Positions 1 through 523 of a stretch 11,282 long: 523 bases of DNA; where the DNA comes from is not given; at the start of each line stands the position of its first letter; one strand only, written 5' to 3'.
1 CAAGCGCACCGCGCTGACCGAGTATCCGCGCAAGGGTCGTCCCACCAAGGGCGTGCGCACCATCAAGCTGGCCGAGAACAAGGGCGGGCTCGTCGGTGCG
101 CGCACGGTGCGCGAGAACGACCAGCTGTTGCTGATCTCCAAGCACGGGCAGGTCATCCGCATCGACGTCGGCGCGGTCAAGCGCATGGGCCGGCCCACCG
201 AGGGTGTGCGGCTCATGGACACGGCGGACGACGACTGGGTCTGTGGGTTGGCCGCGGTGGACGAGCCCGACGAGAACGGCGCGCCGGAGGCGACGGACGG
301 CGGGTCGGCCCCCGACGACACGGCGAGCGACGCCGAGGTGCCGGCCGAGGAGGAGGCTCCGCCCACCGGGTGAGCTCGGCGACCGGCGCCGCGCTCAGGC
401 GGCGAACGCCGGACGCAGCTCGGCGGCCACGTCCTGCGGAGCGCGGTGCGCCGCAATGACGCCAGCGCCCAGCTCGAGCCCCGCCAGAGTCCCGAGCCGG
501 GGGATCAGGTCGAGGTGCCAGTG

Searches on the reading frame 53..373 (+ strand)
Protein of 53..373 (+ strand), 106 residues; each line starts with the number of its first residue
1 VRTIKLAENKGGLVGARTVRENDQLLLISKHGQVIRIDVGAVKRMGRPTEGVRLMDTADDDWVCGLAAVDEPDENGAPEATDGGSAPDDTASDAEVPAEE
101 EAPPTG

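Call 3: search_protein_families(library=pfam, proteins=[window:53-373:+], max_evalue=0.01)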
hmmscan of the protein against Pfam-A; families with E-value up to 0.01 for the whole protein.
window:53-373:+ (106 aa): 1 family
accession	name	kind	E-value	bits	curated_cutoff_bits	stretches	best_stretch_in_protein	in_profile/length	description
PF03989.18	DNA_gyraseA_C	-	7.1e-10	38.6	27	1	23-68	1-46/48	DNA gyrase C-terminal domain, beta-propeller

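Call 4: search_protein_families(library=ncbifam, proteins=[window:53-373:+], max_evalue=0.01)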
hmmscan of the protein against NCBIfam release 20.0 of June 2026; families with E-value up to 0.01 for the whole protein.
window:53-373:+ (106 aa): 6 families
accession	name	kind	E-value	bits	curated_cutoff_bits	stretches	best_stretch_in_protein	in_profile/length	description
TIGR01063.1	gyrA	equivalog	3.8e-14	51.6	877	1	2-69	731-798/800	DNA topoisomerase (ATP-hydrolyzing) subunit A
NF004043.1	PRK05560.1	equivalog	2.7e-13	48.8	902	1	2-67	731-796/798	DNA gyrase subunit A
NF038098.1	GyrA_w_intein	exception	1.1e-10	40.1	1850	1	3-69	1160-1226/1232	intein-containing DNA gyrase subunit A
NF010586.0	PRK13979.1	equivalog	0.00022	19.2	1475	1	5-71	840-907/957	DNA topoisomerase IV subunit A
NF004044.1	PRK05561.1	subfamily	0.001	17.8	654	1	4-71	619-687/738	DNA topoisomerase (ATP-hydrolyzing)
TIGR01061.1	parC_Gpos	equivalog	0.0023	16.4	813.25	1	4-71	630-696/737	DNA topoisomerase IV subunit A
